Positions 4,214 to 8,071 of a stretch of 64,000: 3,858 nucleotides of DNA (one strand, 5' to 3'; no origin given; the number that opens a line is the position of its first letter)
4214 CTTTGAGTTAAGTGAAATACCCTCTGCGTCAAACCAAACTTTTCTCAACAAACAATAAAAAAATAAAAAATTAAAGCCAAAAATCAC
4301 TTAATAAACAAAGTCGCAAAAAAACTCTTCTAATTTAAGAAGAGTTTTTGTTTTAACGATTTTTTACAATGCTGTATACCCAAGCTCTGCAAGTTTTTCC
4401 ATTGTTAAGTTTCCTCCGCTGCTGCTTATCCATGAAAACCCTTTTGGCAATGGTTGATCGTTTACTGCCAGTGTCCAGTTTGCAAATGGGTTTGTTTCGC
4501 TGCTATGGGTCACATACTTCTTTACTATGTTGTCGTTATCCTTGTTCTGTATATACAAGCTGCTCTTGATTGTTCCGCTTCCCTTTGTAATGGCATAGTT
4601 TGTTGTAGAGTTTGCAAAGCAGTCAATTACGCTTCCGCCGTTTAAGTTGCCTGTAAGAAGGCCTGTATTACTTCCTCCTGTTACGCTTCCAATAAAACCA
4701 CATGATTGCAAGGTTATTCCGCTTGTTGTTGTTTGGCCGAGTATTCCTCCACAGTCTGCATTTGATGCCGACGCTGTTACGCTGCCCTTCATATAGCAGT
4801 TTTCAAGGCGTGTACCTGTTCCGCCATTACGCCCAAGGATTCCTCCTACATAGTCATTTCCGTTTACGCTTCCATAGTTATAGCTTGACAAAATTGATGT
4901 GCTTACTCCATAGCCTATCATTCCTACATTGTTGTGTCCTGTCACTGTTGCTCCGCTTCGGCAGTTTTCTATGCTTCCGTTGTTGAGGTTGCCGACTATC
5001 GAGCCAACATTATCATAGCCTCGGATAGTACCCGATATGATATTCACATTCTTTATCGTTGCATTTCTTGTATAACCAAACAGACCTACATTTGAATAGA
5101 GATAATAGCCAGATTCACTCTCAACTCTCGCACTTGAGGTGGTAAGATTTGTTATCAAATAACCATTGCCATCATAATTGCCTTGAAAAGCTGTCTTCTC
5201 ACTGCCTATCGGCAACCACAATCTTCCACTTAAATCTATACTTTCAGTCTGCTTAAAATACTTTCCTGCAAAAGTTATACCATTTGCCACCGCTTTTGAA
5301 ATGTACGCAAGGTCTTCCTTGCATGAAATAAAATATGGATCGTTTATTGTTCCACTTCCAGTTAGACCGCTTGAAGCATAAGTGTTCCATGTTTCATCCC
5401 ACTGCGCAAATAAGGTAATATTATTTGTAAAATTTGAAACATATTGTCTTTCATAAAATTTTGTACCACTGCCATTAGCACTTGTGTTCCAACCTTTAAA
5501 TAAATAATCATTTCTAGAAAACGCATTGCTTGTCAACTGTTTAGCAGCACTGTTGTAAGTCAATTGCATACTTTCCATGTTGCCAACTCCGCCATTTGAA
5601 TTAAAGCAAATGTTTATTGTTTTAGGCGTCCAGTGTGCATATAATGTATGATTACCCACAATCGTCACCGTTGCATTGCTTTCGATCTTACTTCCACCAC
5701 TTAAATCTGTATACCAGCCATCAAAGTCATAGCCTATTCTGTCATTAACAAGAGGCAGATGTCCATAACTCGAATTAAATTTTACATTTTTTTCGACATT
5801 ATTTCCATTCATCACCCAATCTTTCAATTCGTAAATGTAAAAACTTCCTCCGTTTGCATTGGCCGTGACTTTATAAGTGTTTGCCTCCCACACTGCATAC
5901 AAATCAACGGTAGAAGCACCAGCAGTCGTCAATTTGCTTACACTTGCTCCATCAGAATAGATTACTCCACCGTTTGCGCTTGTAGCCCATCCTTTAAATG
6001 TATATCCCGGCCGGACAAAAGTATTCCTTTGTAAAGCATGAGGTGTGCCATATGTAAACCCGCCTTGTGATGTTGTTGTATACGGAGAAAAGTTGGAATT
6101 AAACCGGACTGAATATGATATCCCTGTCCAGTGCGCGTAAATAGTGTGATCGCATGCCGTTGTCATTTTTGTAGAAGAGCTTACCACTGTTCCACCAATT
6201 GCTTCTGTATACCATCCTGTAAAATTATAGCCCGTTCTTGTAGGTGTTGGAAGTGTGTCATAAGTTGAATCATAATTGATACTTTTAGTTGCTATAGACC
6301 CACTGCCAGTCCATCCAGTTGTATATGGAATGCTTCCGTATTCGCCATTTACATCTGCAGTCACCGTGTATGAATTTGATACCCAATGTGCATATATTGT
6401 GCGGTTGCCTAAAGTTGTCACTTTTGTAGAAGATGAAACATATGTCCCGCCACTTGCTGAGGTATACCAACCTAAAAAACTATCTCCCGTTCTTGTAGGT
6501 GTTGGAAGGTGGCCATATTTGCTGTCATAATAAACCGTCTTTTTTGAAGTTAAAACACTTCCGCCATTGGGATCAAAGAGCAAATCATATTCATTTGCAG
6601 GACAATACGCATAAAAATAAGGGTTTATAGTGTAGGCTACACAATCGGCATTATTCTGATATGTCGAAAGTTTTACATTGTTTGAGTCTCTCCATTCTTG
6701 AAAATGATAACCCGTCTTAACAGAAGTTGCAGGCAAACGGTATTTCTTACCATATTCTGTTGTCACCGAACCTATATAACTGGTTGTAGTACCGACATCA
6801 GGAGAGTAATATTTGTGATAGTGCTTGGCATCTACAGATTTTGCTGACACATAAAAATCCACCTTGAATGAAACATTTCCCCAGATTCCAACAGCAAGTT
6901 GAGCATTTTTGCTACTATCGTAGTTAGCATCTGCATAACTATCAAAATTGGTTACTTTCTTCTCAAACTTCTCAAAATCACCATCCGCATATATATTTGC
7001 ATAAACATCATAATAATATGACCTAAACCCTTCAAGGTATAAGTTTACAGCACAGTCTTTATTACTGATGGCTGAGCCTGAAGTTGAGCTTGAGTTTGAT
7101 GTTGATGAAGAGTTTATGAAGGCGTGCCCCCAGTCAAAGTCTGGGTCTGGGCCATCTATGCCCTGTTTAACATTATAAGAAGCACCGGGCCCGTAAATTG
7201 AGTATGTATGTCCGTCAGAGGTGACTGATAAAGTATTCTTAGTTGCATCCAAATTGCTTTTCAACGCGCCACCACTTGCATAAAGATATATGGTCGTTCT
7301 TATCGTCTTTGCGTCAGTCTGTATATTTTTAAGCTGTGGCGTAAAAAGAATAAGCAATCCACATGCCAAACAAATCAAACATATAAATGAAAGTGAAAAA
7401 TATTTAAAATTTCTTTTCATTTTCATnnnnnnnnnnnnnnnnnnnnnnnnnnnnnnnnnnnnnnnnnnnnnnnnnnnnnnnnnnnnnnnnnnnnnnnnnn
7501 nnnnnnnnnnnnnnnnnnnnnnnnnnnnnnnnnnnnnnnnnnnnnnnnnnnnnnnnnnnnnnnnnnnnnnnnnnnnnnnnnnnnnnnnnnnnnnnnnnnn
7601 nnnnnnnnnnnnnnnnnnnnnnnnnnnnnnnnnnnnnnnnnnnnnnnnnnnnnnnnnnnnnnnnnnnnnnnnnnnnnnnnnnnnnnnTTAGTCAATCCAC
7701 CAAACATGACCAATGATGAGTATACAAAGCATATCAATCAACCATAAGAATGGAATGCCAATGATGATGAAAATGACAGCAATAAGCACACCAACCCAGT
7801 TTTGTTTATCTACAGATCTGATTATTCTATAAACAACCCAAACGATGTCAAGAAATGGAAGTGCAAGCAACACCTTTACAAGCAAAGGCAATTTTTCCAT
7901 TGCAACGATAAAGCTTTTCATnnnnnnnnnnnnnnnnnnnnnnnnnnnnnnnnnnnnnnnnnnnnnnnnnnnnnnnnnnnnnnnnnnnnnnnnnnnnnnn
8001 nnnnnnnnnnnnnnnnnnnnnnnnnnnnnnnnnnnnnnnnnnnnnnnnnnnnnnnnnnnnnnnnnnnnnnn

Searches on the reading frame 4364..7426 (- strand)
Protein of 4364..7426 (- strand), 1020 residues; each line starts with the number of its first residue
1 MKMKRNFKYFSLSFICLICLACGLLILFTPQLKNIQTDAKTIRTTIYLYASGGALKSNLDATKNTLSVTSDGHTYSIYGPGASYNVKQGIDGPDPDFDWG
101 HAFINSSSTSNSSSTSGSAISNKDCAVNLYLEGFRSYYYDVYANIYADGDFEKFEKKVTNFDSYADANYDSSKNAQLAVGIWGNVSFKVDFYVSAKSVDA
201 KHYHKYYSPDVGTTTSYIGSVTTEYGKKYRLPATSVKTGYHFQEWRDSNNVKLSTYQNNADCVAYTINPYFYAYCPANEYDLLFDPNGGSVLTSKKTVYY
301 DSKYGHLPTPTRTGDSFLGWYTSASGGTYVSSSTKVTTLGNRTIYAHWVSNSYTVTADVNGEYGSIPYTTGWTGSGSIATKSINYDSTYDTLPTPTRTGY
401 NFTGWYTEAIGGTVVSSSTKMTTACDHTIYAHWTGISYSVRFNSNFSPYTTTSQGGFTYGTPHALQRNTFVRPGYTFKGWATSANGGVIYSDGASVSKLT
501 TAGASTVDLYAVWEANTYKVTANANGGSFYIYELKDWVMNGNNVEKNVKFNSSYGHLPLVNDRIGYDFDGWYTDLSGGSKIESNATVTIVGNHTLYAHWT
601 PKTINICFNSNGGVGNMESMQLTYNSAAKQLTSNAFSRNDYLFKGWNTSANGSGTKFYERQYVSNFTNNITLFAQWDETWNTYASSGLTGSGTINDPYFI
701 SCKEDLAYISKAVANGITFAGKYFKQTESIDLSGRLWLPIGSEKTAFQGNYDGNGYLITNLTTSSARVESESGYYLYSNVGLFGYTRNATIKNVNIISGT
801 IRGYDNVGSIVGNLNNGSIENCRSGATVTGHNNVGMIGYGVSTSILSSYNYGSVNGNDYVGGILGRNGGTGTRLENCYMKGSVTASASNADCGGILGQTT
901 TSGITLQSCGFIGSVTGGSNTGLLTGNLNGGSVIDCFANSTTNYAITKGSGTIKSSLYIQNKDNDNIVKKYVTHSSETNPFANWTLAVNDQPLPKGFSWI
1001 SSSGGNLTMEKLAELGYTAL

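Call 8: search_protein_families(library=pfam, proteins=[window:4364-7426:-])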
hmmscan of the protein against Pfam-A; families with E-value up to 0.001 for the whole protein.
window:4364-7426:- (1020 aa): 2 families
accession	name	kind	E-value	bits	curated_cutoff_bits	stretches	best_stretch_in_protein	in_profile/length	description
PF09479.16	Flg_new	-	2.6e-62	207.3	27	6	280-347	1-65/65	Listeria-Bacteroides repeat domain (List_Bact_rpt)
PF18998.6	Flg_new_2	-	7.4e-06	26.3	23.6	0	565-602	34-72/73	Divergent InlB B-repeat domain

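Call 33: find_homologous_proteins(query=window:4364-7426:-, max_evalue=1e-30)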
Query window:4364-7426:- (1020 aa): 949 proteins with E <= 1e-30 among 8000 candidates; the best 120 are listed.
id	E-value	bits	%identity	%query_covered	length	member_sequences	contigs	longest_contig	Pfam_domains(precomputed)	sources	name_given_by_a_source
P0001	0.0e+0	2157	95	100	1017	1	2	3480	PF09479.17,PF18998.7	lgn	-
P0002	0.0e+0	1411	49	82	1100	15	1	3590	PF09479.17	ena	-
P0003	0.0e+0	1288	40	44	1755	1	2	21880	PF09479.17,PF07963.18,PF18998.7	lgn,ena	-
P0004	0.0e+0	1234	40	44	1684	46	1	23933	PF01016.25,PF09479.17,PF07963.18,PF18998.7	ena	-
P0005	2.4e-293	994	40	44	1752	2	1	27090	PF01016.25,PF09479.17,PF07963.18,PF18998.7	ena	-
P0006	3.2e-291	987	53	78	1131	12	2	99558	PF09479.17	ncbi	-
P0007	7.6e-281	953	40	44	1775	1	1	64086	PF09479.17,PF18998.7,PF07866.18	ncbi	-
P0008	1.9e-272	925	41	44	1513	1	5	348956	PF01016.25,PF09479.17,PF26835.1,PF18998.7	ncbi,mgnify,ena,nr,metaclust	ncbi:putative uncharacterized protein [Bacillus sp. CAG:988]|mgnify:CR=1 FL=1|nr:putative uncharacte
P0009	2.3e-266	905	53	89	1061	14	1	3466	PF09479.17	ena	-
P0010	3.8e-264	897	41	46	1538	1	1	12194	PF01016.25,PF09479.17,PF07963.18,PF18998.7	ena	-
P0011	5.1e-264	897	43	45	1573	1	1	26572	PF09479.17,PF18998.7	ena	-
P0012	2.4e-258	878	40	44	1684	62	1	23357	PF09479.17,PF07963.18,PF18998.7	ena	-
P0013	9.4e-257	873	40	44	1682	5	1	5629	PF01016.25,PF09479.17,PF07963.18,PF18998.7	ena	-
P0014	2.9e-255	868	37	57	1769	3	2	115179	PF01016.25,PF09479.17,PF00112.30,PF22076.3,PF18560.8,PF18998.7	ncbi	-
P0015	4.1e-255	868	57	73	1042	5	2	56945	PF09479.17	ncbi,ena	-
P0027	1.2e-191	657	49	72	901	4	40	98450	PF09479.17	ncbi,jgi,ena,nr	ncbi:MAG: InlB B-repeat-containing protein [Clostridia bacterium]|nr:InlB B-repeat-containing protei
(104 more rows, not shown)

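Call 34: find_encoding_contigs(protein=P0027, flank=1200, max_places=10)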
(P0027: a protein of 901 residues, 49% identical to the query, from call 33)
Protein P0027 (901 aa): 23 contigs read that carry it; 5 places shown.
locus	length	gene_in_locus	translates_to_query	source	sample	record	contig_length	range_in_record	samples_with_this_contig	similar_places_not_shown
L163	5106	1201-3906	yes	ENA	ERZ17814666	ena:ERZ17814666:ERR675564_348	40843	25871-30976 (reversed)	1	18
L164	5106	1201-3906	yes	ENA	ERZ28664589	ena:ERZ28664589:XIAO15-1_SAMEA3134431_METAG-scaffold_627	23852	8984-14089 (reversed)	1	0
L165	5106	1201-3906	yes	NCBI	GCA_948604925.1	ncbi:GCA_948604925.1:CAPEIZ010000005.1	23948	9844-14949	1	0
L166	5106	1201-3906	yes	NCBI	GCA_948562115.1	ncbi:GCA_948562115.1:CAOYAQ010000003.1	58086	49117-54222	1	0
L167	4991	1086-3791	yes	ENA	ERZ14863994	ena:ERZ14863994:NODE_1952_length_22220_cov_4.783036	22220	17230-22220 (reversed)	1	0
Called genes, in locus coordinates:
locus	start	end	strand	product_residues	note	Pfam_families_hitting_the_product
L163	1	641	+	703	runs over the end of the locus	PF01926:MMR_HSR1, PF02421:FeoB_N, PF07670:Gate, PF07664:FeoB_C, PF07670:Gate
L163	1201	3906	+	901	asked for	PF09479:Flg_new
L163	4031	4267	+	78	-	-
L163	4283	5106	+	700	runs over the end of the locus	PF00580:UvrD-helicase (faint), PF01443:Viral_helicase1 (faint), PF13245:AAA_19 (faint), PF13361:UvrD_C, PF13538:UvrD_C_2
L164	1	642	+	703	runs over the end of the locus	PF01926:MMR_HSR1, PF02421:FeoB_N, PF07670:Gate, PF07664:FeoB_C, PF07670:Gate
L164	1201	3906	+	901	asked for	PF09479:Flg_new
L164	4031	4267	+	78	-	-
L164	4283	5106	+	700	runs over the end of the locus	PF00580:UvrD-helicase (faint), PF01443:Viral_helicase1 (faint), PF13245:AAA_19 (faint), PF13361:UvrD_C, PF13538:UvrD_C_2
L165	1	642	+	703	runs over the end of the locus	PF01926:MMR_HSR1, PF02421:FeoB_N, PF07670:Gate, PF07664:FeoB_C, PF07670:Gate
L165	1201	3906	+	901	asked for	PF09479:Flg_new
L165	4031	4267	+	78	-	-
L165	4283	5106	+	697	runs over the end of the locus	-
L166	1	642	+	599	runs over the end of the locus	PF07670:Gate, PF07664:FeoB_C, PF07670:Gate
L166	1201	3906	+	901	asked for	PF09479:Flg_new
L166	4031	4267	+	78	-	-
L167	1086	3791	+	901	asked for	PF09479:Flg_new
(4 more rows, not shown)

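Call 35: find_encoding_contigs(protein=P0006, flank=1200, max_places=10)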
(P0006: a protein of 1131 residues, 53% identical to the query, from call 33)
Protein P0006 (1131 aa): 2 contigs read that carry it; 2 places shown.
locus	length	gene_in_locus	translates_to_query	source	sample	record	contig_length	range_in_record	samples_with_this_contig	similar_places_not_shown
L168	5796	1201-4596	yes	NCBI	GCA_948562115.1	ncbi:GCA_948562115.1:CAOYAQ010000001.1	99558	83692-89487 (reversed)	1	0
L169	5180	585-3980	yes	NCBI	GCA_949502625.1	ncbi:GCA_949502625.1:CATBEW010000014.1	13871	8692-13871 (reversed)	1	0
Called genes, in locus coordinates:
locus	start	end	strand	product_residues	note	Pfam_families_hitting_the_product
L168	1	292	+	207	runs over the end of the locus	PF00583:Acetyltransf_1, PF13673:Acetyltransf_10, PF13508:Acetyltransf_7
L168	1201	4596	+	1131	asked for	PF09479:Flg_new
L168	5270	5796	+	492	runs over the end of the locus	PF00005:ABC_tran, PF00350:Dynamin_N (faint), PF13401:AAA_22 (faint), PF02463:SMC_N (weak), PF13304:AAA_21 (weak), PF00005:ABC_tran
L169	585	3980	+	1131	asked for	PF09479:Flg_new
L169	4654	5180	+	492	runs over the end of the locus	PF00005:ABC_tran, PF00350:Dynamin_N (faint), PF13401:AAA_22 (faint), PF02463:SMC_N (weak), PF13304:AAA_21 (weak), PF00005:ABC_tran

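Call 36: find_encoding_contigs(protein=P0015, flank=1200, max_places=10)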
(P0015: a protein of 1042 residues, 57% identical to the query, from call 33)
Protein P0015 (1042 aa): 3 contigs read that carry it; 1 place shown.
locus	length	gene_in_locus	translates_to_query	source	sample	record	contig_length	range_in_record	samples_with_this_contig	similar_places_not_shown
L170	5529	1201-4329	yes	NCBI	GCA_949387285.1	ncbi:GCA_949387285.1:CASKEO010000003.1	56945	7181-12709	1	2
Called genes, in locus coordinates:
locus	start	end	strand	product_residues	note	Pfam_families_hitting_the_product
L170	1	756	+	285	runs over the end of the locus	PF00892:EamA (faint)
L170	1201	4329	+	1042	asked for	PF09479:Flg_new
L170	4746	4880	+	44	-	-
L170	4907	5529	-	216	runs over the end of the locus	PF01741:MscL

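Call 44: find_encoding_contigs(protein=window:4364-7426:-, flank=700, max_places=10)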
Protein window:4364-7426:- (1020 aa): 3 contigs read that carry it; 1 place shown.
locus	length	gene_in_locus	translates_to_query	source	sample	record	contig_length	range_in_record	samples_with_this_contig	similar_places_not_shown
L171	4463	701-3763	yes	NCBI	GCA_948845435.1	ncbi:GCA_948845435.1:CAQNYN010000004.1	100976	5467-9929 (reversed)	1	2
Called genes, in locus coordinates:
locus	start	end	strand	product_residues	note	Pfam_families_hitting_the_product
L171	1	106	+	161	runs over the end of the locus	PF12671:Amidase_6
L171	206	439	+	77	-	-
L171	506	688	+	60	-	-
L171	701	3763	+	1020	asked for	-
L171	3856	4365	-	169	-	-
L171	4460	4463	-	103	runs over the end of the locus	PF13560:HTH_31, PF12844:HTH_19, PF01381:HTH_3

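Call 45: find_encoding_contigs(protein=P0002, flank=700, max_places=10)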
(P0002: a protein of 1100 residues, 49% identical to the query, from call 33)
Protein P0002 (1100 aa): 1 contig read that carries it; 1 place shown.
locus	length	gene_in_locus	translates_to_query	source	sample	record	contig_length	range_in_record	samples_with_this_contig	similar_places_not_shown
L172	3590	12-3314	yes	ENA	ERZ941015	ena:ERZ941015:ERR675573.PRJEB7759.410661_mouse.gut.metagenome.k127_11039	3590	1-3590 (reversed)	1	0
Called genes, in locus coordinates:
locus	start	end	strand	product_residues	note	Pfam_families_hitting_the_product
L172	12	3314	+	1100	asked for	PF09479:Flg_new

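Call 68: search_solved_structures(query=window:4364-7426:-, max_evalue=0.01)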
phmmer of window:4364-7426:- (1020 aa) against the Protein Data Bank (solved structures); distinct sequences matched with E-value up to 0.01: 5.
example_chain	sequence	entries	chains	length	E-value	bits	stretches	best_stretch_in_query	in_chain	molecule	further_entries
2y5p_A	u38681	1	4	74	7.4e-05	24.1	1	364-432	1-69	INTERNALIN B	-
1m9s_A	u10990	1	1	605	0.004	18.4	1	368-435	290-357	Internalin B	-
2y5q_A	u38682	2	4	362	0.0056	17.9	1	368-432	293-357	INTERNALIN B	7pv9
7nms_A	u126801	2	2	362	0.0065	17.7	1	368-432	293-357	Internalin B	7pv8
9qr4_A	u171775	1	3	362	0.0076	17.5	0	368-432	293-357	Internalin B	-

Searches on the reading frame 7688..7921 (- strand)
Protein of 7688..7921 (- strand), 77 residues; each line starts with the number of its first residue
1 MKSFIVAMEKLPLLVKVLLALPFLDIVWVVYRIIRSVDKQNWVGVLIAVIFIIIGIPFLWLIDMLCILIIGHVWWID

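Call 12: find_encoding_contigs(protein=window:7688-7921:-, flank=4000, max_places=10)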
Protein window:7688-7921:- (77 aa): 25 contigs read that carry it; 8 places shown.
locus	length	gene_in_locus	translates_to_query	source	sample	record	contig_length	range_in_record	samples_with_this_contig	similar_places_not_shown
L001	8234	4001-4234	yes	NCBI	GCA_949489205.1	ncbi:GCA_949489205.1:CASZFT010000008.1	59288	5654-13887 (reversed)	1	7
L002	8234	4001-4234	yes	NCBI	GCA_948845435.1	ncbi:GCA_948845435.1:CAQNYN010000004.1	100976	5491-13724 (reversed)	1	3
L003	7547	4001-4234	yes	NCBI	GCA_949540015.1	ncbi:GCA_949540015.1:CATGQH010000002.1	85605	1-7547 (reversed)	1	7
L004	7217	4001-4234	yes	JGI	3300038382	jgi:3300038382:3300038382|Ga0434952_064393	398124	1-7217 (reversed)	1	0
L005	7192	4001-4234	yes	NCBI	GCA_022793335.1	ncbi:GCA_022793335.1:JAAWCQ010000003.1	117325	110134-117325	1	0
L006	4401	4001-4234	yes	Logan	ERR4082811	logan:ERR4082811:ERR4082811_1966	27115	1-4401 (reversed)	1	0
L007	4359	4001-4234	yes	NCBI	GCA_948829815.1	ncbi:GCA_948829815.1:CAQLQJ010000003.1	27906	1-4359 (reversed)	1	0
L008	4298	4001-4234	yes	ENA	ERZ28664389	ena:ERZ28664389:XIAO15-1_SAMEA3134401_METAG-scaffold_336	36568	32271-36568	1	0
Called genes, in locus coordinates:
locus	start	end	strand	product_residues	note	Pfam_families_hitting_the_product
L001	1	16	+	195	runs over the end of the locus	PF21176:RecR_HhH, PF02132:RecR_ZnF, PF01751:Toprim, PF13662:Toprim_4, PF21175:RecR_C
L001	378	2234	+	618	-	PF03485:Arg_tRNA_synt_N, PF00750:tRNA-synt_1d, PF05746:DALR_1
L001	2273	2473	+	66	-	-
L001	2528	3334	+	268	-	-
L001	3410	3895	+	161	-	PF12671:Amidase_6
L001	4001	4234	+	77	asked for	-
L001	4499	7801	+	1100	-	PF09479:Flg_new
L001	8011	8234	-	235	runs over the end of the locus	PF27120:YybI_C (weak)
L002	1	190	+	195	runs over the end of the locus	PF21176:RecR_HhH, PF02132:RecR_ZnF, PF01751:Toprim, PF13662:Toprim_4, PF21175:RecR_C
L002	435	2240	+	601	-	PF03485:Arg_tRNA_synt_N, PF00750:tRNA-synt_1d, PF05746:DALR_1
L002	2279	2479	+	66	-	-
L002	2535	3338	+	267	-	-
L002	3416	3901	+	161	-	PF12671:Amidase_6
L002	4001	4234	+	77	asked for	-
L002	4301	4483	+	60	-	-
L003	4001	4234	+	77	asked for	-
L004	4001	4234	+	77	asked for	-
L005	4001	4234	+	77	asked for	-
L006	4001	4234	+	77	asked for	-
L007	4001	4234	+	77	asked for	-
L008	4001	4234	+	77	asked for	-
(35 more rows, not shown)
